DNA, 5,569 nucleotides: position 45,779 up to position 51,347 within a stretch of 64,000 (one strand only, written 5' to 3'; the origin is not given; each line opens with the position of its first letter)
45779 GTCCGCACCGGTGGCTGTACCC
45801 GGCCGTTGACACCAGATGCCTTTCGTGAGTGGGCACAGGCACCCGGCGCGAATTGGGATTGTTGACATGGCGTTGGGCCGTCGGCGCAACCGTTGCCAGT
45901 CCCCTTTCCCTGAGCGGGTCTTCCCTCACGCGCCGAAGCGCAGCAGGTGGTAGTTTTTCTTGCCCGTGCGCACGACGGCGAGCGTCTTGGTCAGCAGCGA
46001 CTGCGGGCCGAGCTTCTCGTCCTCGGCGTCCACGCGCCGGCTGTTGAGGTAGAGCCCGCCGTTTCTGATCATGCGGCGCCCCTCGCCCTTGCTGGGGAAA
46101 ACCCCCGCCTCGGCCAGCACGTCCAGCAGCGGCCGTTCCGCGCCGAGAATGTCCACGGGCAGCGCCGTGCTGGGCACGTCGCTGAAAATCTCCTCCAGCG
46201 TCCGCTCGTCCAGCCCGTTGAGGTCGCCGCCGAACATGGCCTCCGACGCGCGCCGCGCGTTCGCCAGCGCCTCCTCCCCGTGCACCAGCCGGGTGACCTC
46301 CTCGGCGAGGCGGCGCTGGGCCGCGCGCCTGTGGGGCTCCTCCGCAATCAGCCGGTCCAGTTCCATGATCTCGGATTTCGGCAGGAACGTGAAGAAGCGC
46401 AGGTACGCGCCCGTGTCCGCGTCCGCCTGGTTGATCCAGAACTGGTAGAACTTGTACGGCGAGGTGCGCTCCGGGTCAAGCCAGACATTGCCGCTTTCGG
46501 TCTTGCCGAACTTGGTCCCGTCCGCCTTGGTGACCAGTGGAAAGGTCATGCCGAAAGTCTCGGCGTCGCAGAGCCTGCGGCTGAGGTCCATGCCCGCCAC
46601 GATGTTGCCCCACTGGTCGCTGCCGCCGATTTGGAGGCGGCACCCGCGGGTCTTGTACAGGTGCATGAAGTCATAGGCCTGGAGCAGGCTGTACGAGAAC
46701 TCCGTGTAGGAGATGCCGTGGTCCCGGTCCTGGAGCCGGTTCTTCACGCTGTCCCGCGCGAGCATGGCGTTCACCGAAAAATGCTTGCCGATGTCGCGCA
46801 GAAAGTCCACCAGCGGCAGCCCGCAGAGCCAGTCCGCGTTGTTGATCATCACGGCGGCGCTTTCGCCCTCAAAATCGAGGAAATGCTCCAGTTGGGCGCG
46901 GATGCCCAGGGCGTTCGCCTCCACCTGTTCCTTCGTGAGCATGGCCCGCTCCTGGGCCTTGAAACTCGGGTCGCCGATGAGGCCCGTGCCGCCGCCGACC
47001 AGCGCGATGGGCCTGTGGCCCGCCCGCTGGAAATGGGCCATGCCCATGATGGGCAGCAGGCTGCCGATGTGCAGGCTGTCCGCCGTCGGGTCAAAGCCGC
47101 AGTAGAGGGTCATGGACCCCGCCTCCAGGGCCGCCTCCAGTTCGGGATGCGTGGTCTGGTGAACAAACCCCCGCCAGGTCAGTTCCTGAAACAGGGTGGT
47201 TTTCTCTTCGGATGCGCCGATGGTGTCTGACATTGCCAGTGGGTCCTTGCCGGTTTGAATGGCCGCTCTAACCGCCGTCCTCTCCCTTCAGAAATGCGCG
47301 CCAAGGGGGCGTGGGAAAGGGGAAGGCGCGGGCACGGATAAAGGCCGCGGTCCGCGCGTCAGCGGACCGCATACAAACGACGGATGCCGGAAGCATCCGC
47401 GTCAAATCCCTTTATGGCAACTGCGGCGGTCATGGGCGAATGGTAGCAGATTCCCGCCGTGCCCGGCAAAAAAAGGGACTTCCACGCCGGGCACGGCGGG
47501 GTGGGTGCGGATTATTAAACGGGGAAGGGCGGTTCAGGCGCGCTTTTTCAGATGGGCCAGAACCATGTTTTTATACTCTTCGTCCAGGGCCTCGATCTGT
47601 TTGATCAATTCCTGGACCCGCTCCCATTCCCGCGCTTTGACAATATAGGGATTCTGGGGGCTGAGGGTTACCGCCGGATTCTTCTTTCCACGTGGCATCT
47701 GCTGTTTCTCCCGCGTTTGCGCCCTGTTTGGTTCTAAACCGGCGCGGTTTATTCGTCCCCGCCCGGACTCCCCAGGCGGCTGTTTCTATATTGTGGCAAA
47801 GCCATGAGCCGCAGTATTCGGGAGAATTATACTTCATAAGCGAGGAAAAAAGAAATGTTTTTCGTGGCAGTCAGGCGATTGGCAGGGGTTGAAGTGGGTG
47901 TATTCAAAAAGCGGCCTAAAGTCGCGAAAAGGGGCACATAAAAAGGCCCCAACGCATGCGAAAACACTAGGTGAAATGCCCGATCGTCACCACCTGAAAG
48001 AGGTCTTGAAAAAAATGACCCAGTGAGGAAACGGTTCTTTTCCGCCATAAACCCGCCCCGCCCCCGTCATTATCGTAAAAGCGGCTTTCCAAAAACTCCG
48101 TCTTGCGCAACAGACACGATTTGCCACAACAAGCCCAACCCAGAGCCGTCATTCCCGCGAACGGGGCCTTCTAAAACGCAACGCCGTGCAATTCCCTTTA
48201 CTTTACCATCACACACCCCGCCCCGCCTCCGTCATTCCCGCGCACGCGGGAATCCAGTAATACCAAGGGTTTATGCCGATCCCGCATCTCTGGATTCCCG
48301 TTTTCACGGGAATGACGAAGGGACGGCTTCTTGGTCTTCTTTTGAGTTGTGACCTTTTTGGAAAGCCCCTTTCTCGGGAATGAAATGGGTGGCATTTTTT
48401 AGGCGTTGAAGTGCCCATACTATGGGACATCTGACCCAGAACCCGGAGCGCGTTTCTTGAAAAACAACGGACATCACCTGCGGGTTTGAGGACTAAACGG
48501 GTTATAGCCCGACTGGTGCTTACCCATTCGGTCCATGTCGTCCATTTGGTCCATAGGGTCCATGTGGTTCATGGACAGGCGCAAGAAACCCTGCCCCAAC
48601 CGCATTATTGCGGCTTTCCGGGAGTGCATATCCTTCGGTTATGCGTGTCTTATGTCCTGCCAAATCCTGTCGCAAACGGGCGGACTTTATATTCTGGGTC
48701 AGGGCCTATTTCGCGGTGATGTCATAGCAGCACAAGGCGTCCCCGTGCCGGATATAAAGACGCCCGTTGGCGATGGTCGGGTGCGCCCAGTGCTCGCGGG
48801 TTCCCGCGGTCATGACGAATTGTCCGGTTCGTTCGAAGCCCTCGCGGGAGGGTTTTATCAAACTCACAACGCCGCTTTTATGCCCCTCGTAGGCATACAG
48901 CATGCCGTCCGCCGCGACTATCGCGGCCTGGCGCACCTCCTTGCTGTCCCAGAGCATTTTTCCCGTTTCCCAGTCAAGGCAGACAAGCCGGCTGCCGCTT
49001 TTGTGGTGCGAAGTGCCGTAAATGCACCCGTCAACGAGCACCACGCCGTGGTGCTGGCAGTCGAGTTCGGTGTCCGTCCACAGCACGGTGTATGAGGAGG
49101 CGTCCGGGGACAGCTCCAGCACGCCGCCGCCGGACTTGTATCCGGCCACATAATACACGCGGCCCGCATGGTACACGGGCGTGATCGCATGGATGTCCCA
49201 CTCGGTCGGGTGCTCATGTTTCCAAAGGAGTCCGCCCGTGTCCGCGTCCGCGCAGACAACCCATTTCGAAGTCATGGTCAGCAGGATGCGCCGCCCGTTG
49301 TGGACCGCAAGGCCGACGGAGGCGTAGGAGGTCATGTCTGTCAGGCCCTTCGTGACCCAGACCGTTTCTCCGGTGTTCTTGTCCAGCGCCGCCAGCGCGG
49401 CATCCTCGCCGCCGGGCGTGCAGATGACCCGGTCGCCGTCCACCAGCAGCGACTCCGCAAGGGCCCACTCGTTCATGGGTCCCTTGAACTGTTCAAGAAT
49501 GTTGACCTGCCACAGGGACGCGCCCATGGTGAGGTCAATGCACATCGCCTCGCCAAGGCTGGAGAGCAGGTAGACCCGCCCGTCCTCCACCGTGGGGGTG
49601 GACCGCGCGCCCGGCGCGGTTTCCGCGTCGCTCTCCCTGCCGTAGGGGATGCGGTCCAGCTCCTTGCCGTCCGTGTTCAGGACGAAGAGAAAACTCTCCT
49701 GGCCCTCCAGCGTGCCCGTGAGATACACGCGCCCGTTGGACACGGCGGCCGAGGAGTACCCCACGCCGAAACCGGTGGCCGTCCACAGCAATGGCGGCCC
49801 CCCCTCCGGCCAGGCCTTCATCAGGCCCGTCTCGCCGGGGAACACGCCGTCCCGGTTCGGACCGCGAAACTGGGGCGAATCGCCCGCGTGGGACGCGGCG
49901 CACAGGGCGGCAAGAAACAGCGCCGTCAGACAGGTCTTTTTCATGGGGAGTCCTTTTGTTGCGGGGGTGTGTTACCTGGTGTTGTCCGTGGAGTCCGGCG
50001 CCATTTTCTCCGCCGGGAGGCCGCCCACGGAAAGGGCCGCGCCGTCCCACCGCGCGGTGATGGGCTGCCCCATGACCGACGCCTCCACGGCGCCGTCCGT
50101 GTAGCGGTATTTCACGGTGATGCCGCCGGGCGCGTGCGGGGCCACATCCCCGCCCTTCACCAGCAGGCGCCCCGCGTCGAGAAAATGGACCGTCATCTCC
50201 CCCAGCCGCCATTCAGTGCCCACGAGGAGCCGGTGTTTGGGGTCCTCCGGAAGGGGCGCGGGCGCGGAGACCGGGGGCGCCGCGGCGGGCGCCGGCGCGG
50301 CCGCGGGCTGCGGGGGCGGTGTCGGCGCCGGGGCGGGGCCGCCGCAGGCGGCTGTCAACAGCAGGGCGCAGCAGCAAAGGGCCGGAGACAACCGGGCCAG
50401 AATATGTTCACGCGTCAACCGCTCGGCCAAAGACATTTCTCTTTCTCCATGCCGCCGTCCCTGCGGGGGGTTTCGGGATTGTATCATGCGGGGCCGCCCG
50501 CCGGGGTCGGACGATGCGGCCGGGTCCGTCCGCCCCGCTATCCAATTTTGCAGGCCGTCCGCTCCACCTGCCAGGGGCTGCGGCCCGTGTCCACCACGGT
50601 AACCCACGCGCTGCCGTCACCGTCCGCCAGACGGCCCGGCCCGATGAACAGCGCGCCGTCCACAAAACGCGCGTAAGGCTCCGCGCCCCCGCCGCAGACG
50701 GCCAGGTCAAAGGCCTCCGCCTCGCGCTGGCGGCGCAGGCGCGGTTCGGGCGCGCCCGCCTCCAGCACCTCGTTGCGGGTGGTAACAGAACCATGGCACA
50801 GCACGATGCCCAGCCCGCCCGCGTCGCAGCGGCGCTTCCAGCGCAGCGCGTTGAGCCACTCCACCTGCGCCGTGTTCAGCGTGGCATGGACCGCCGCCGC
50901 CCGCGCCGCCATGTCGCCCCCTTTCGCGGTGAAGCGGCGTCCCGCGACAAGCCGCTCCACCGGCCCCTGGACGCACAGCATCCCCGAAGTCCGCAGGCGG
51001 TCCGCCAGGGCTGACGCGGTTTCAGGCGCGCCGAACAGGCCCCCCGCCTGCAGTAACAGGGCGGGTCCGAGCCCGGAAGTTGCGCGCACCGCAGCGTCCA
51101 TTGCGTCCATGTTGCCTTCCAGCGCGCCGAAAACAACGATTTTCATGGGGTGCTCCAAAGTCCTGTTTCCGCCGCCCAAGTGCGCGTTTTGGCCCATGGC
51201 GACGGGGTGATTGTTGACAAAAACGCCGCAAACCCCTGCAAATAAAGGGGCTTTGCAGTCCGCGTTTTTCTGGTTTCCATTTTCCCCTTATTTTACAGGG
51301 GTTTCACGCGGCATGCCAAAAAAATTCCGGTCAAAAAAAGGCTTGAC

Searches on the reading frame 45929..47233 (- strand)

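Call 36: search_protein_families(library=pfam, proteins=[window:45929-47233:-], max_evalue=0.001)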
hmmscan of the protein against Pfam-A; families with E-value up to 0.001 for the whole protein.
window:45929-47233:- (435 aa): 3 families
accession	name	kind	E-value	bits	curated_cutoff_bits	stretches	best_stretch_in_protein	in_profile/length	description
PF00579.31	tRNA-synt_1b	-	8.9e-88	294.8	21.1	1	39-334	4-291/292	tRNA synthetases class I (W and Y)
PF22421.1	SYY_C-terminal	-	3.4e-15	56.1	27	1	346-431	2-83/83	Tyrosine--tRNA ligase SYY-like C-terminal domain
PF01479.30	S4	-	8.9e-06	25.8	22.8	1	367-407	1-41/48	S4 domain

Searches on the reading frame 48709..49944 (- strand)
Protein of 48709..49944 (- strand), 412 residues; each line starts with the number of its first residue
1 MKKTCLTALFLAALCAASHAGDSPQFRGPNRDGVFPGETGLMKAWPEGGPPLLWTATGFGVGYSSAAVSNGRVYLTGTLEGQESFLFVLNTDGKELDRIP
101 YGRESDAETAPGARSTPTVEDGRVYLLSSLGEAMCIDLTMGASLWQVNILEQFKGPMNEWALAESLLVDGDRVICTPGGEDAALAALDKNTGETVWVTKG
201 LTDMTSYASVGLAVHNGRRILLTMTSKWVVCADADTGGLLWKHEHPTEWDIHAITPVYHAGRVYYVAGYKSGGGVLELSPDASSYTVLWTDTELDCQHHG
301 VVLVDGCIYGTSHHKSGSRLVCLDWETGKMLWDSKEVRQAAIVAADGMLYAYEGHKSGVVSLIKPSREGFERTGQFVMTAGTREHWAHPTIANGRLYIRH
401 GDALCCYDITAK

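Call 36: search_protein_families(library=pfam, proteins=[window:48709-49944:-], max_evalue=0.001)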
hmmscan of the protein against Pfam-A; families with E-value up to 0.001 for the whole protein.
window:48709-49944:- (412 aa): 3 families
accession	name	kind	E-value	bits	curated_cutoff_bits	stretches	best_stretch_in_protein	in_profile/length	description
PF13360.13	PQQ_2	-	4.8e-23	82.5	27.6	1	111-333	23-232/233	Outer membrane protein assembly factor BamB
PF01011.28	PQQ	-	8e-08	31.9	26.7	0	136-199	502-575/595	Glucose/ethanol/alcohol dehydrogenase, beta-propeller domain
PF13570.13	Beta-prop_ACSF4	-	4.3e-06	26.8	133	1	129-245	69-173/329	Beta-alanine-activating enzyme, beta-propeller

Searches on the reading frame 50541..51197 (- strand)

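Call 60: search_protein_families(library=pfam, proteins=[window:50541-51197:-], max_evalue=0.001)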
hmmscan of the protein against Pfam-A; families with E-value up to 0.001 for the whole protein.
window:50541-51197:- (219 aa): 1 family
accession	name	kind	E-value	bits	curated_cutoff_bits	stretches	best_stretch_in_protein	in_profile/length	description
PF12850.12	Metallophos_2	-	8.6e-06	26.3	27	1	18-193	1-138/154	Calcineurin-like phosphoesterase superfamily domain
